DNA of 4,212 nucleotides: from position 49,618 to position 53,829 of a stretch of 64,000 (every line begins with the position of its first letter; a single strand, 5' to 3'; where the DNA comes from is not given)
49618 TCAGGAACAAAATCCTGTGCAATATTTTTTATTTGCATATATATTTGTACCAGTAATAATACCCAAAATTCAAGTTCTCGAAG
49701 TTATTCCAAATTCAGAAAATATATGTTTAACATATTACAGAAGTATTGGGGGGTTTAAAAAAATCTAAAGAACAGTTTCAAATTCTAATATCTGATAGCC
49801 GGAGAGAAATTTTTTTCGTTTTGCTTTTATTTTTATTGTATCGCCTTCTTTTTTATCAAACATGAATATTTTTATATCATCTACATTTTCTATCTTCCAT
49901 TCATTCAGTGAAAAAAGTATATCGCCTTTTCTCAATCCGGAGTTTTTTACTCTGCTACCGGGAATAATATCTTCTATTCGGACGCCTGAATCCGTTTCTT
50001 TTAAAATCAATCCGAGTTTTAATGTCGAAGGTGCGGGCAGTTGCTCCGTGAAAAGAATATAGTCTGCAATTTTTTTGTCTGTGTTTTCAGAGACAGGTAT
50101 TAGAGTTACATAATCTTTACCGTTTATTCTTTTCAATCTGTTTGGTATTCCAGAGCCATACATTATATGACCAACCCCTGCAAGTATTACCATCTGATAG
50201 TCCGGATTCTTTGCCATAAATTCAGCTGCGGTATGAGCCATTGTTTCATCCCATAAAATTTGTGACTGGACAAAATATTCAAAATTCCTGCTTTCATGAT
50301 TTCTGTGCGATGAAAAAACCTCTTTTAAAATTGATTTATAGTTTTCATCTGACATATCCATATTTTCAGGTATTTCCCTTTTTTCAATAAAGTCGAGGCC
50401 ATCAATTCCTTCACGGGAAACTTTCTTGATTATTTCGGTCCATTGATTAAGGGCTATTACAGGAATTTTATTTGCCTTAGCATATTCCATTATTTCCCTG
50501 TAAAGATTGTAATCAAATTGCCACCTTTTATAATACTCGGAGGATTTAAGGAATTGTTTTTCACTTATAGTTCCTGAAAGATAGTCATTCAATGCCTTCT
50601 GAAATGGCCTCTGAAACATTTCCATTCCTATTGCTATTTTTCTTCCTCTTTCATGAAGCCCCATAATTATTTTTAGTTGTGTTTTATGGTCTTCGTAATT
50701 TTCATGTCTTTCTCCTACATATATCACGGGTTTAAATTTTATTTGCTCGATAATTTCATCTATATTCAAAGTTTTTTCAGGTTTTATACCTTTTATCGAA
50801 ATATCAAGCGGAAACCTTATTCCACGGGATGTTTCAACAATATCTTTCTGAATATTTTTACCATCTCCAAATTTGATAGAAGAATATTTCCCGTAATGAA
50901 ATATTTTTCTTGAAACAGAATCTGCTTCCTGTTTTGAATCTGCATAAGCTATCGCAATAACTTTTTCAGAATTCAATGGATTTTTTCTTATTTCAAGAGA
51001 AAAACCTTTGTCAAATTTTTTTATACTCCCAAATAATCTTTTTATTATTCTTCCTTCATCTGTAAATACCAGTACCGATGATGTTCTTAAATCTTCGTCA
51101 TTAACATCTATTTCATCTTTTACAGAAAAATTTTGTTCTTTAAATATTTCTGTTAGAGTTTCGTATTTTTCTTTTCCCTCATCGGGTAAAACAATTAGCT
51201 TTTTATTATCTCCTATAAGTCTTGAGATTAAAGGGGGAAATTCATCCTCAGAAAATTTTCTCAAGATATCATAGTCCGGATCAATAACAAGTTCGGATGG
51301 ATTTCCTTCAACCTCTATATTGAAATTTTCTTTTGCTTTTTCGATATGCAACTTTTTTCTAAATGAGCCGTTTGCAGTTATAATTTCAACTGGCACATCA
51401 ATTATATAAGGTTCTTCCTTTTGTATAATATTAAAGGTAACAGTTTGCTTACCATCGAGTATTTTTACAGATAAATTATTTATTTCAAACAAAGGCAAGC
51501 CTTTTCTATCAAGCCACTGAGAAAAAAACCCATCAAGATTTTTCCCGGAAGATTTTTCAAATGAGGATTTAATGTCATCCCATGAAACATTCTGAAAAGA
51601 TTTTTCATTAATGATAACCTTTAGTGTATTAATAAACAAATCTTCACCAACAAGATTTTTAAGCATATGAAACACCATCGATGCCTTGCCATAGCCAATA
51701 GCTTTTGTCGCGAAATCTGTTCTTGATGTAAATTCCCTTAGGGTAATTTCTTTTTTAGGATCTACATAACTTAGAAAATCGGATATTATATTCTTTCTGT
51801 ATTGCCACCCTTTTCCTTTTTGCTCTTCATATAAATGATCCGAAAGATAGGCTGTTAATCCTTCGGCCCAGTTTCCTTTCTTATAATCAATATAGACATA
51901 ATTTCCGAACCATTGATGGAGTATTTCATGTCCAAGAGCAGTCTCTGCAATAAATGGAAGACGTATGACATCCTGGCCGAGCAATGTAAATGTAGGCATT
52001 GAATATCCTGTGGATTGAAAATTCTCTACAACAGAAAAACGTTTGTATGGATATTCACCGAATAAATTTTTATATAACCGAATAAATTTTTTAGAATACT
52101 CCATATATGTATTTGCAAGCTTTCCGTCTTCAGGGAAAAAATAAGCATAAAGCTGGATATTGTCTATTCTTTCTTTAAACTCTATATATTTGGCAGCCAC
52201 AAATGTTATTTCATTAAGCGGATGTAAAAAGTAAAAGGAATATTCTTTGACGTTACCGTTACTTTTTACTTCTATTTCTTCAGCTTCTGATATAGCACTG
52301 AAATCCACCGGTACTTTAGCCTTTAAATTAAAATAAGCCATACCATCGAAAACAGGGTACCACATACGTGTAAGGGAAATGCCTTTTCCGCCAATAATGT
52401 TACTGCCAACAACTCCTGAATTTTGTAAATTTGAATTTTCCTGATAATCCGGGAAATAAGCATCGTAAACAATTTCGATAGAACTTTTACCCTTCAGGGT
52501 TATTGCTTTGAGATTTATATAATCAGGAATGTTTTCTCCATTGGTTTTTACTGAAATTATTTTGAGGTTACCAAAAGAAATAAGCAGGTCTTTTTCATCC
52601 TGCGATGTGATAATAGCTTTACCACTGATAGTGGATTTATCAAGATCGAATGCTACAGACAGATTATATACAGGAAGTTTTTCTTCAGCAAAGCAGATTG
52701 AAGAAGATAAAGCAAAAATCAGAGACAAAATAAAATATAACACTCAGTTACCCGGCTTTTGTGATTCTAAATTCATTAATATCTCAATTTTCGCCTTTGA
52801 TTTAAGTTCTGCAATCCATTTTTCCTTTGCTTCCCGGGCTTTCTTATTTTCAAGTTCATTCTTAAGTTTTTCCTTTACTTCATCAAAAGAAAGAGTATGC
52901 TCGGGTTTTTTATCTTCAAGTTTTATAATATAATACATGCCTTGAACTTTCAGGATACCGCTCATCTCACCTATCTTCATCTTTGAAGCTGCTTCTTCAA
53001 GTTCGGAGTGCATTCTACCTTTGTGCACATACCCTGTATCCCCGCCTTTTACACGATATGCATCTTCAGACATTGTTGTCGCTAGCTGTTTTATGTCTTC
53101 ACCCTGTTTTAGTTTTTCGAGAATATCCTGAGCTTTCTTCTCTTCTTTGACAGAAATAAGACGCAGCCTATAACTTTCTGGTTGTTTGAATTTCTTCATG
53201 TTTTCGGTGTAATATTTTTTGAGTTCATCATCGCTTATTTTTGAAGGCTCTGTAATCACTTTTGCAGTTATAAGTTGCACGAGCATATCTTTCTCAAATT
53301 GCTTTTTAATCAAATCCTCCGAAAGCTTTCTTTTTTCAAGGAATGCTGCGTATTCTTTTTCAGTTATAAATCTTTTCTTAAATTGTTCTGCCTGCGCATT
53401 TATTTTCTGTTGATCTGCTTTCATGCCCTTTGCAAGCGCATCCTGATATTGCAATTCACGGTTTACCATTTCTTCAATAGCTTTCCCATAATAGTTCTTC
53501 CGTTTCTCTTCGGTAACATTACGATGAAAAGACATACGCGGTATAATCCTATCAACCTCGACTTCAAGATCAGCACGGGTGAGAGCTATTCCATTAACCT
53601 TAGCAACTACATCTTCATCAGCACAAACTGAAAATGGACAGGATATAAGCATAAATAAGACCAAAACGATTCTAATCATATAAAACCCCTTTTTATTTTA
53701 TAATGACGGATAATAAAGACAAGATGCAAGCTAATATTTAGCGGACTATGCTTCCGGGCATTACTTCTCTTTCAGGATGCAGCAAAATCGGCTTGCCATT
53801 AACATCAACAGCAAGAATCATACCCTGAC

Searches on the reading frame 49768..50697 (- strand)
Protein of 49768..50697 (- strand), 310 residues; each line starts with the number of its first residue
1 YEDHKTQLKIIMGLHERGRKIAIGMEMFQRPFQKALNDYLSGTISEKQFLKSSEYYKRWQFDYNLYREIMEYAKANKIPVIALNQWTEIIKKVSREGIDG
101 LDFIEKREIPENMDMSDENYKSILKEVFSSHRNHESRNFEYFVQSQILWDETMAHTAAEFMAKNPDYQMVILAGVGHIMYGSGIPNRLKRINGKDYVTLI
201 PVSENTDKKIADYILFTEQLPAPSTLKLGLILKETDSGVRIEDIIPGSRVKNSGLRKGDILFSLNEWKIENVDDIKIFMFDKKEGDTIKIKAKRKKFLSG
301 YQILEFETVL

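Call 54: find_related_loci(query=window:49768-50697:-, collection=metagenome_contigs, flank=10000)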
Query window:49768-50697:- (310 aa) in metagenome_contigs; peptide patterns used: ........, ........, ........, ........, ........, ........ (x = any residue, [..] = any of these).
600 stretches matched a pattern (row limit reached: there are more); 446 encode a relative of the query (tblastn E <= 1e-3); the best 80 are kept; 80 distinct loci.
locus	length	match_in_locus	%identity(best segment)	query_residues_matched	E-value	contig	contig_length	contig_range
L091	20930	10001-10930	91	1-310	0e+0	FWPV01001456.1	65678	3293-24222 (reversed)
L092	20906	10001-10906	91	1-302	0e+0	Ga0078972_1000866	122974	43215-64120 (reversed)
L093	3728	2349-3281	65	1-310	3e-150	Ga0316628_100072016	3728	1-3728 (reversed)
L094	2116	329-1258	66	1-310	4e-155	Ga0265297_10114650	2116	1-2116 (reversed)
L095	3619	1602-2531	63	1-310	4e-142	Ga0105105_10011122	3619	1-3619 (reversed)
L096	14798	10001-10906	65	1-302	2e-137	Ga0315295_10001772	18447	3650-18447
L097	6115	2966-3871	64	1-302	4e-137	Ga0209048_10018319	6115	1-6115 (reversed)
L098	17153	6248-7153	64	1-302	3e-136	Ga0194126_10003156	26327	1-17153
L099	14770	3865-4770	64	1-302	3e-136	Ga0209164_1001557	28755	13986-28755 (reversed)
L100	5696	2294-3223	61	1-310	2e-136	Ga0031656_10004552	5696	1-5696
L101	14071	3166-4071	64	1-302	1e-135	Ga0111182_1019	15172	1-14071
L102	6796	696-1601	64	1-302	1e-134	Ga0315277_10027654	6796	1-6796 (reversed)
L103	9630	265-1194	62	1-310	2e-133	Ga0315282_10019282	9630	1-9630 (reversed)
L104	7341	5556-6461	63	1-302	5e-133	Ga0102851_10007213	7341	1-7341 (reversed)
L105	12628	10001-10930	61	1-310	3e-132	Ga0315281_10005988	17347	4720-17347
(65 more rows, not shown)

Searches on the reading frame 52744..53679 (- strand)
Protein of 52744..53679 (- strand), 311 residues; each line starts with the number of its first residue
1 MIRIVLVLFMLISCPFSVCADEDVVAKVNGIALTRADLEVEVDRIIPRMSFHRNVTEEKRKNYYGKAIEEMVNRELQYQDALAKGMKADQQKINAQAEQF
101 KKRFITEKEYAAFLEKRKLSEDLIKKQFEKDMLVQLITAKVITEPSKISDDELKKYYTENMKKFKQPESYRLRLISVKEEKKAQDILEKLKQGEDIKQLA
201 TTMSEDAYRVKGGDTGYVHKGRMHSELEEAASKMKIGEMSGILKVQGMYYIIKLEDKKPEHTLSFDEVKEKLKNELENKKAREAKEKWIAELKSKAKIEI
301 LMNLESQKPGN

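Call 40: find_encoding_contigs(protein=window:52744-53679:-, flank=10000, max_places=6)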
Protein window:52744-53679:- (311 aa): no gene with exactly this product is on record in the collection.
